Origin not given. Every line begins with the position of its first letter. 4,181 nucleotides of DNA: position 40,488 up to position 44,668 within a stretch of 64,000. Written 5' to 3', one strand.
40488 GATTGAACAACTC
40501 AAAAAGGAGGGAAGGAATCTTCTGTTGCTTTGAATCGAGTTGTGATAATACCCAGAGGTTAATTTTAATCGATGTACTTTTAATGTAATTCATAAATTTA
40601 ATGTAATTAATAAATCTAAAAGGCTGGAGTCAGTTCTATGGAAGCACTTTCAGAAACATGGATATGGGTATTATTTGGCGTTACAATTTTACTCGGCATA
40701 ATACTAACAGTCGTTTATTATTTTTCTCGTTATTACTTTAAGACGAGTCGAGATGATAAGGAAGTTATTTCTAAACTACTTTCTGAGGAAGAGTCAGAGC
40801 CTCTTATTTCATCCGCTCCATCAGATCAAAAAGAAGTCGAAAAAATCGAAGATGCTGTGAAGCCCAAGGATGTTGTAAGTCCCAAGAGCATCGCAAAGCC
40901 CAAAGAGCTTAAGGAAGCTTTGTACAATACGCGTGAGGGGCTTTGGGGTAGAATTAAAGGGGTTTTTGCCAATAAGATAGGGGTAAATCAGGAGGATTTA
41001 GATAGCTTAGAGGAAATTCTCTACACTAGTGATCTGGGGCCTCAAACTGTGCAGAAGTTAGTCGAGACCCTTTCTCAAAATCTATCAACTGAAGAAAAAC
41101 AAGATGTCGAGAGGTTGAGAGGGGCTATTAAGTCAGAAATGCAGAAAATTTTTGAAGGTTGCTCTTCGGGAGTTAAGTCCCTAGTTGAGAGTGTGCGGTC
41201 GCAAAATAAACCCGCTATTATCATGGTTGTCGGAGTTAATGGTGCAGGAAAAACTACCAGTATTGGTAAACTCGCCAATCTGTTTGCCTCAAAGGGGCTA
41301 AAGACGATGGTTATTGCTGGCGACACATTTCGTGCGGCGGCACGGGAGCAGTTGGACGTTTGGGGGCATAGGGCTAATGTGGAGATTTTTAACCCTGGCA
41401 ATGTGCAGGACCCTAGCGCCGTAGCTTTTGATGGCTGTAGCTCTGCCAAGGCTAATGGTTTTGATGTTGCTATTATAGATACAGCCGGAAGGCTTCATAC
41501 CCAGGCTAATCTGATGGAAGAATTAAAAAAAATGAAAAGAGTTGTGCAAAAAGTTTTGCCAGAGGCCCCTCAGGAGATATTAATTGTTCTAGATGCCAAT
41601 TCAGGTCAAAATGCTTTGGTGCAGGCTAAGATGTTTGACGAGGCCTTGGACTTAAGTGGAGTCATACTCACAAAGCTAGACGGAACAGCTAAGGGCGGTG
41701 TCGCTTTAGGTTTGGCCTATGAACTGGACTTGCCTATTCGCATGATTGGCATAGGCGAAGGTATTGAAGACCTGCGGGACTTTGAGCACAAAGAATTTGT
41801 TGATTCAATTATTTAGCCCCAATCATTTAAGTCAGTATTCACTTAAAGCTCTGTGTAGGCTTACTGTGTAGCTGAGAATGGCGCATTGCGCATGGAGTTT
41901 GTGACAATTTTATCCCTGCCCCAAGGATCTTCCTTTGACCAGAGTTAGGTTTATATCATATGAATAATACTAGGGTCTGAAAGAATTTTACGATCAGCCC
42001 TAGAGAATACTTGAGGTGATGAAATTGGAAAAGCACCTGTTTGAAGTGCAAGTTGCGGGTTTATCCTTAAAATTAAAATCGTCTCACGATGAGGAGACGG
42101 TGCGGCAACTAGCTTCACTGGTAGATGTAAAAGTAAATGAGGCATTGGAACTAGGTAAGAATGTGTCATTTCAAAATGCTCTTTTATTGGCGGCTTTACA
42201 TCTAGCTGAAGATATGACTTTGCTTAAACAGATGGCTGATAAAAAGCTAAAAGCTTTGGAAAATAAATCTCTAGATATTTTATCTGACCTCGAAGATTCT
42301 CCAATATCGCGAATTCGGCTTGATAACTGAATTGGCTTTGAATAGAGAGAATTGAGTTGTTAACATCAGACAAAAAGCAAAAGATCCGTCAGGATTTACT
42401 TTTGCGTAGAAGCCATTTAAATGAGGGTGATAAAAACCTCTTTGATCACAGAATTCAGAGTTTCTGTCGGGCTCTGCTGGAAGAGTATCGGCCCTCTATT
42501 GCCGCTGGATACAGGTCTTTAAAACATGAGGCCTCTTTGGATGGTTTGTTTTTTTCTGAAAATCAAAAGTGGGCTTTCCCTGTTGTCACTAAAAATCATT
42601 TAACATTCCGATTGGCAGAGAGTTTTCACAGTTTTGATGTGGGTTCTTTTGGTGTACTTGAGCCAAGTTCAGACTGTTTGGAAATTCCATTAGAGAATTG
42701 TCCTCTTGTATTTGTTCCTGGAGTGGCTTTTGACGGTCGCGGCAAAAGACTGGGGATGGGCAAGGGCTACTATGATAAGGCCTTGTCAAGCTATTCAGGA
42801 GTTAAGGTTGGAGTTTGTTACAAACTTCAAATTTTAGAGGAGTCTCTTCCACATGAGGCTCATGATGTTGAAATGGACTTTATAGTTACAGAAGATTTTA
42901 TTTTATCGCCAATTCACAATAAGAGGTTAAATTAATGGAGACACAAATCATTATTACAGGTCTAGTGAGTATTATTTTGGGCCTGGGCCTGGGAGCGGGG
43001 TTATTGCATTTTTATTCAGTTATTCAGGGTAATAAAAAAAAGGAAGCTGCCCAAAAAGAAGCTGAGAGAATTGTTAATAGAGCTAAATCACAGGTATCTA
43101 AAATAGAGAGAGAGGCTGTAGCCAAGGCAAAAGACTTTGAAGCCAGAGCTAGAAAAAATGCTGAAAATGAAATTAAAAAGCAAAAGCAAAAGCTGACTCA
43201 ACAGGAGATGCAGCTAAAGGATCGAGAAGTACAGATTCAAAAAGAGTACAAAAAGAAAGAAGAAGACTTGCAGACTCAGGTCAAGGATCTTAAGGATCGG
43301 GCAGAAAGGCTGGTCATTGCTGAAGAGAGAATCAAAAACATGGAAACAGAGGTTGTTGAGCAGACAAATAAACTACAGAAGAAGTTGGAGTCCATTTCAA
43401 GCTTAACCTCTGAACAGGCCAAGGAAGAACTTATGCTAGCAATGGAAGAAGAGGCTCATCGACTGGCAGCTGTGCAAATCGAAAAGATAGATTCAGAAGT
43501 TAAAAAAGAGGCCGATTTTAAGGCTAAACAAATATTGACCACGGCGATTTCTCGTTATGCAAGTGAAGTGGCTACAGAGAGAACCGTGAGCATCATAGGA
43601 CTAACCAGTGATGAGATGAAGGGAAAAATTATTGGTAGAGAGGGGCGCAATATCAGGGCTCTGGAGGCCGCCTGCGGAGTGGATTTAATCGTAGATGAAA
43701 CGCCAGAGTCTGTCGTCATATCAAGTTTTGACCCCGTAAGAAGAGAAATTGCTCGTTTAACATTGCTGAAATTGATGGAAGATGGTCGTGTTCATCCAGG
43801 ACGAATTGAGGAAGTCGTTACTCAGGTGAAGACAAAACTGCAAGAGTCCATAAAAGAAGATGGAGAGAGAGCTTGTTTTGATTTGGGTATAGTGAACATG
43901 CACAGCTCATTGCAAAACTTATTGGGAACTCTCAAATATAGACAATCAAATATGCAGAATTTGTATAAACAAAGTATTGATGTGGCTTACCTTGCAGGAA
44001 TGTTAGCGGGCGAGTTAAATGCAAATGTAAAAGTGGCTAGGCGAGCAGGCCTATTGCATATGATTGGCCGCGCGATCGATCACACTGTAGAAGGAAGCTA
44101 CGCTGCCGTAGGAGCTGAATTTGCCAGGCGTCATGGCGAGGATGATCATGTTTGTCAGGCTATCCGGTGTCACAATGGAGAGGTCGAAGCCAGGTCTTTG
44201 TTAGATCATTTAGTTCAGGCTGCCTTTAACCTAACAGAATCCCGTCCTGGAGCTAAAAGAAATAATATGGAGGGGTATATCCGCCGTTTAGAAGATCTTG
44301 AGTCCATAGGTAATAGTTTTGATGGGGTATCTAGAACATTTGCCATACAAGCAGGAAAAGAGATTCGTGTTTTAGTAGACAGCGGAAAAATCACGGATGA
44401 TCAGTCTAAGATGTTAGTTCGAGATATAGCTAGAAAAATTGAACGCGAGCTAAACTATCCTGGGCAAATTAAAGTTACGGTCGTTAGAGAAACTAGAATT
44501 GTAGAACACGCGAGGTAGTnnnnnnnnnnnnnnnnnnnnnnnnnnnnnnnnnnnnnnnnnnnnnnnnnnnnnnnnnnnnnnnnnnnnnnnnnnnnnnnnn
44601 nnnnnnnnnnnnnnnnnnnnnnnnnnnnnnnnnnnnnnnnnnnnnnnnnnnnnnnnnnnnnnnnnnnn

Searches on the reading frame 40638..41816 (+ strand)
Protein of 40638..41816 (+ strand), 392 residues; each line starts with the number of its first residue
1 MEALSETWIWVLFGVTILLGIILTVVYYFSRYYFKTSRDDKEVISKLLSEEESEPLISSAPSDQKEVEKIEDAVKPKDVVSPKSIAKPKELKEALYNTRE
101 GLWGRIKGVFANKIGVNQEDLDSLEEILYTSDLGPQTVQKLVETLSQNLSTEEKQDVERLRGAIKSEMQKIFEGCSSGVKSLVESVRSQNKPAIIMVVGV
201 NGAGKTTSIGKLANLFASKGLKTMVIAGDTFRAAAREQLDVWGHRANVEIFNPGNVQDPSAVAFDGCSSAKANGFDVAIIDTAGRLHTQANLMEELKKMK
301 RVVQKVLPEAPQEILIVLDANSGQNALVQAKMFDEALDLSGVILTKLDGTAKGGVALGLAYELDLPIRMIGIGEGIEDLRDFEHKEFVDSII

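Call 78: search_protein_families(library=pfam, proteins=[window:40638-41816:+], max_evalue=0.00001)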
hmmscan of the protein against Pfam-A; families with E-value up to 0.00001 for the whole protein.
window:40638-41816:+ (392 aa): 2 families
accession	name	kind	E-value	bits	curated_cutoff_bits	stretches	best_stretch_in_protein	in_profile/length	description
PF00448.28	SRP54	-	2.6e-73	246.3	22.7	1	192-391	1-194/196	SRP54-type protein, GTPase domain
PF02881.24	SRP54_N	-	7.6e-10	39.3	22.4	1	103-168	2-75/75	SRP54-type protein, helical bundle domain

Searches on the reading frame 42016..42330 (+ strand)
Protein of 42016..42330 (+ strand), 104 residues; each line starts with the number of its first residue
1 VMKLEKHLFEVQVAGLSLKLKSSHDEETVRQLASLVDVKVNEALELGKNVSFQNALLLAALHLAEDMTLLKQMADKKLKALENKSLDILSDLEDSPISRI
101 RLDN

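Call 78: search_protein_families(library=pfam, proteins=[window:42016-42330:+], max_evalue=0.00001)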
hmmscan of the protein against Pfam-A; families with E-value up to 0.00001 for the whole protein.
window:42016-42330:+ (104 aa): 1 family
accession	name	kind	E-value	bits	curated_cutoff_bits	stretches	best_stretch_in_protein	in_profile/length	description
PF05164.18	ZapA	-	2.3e-11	44.3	23.8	1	10-82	2-75/88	Cell division protein ZapA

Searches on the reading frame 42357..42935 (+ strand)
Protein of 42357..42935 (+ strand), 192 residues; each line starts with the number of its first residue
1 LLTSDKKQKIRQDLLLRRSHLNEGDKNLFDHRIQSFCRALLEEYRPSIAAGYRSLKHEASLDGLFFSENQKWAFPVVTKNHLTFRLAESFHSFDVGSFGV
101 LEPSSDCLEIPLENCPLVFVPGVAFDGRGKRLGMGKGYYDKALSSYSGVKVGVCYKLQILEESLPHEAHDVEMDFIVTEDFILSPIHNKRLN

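Call 78: search_protein_families(library=pfam, proteins=[window:42357-42935:+], max_evalue=0.00001)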
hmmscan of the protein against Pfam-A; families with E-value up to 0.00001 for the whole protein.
window:42357-42935:+ (192 aa): 1 family
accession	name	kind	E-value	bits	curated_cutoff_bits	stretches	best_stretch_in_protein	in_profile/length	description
PF01812.26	5-FTHF_cyc-lig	-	2.4e-30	106.3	27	1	7-179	1-186/186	5-formyltetrahydrofolate cyclo-ligase family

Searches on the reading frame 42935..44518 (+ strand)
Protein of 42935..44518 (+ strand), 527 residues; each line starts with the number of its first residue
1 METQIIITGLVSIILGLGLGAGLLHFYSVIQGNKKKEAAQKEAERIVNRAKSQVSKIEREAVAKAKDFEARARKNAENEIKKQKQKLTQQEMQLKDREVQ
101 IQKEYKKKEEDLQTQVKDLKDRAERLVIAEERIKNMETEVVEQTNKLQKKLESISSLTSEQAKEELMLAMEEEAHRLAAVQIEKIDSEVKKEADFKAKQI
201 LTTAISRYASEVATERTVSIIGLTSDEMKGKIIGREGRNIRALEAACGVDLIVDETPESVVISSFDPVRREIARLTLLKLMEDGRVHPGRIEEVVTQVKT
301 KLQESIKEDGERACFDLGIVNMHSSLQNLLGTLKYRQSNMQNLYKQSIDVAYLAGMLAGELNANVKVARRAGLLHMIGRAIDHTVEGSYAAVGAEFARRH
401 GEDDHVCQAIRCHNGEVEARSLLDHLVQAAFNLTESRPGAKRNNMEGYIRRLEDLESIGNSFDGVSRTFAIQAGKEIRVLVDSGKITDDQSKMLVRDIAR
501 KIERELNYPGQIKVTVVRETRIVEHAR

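Call 78: search_protein_families(library=pfam, proteins=[window:42935-44518:+], max_evalue=0.00001)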
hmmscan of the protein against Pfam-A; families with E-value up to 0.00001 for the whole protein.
window:42935-44518:+ (527 aa): 3 families
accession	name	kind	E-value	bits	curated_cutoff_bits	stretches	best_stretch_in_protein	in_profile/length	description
PF12072.13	RNase_Y_N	-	4e-32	111.7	32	1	6-211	3-200/201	RNase Y N-terminal region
PF01966.28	HD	-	1.3e-09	38.8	22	1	347-430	5-110/116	HD domain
PF00013.35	KH_1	-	3.7e-06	27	21.5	0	227-274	9-61/66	KH domain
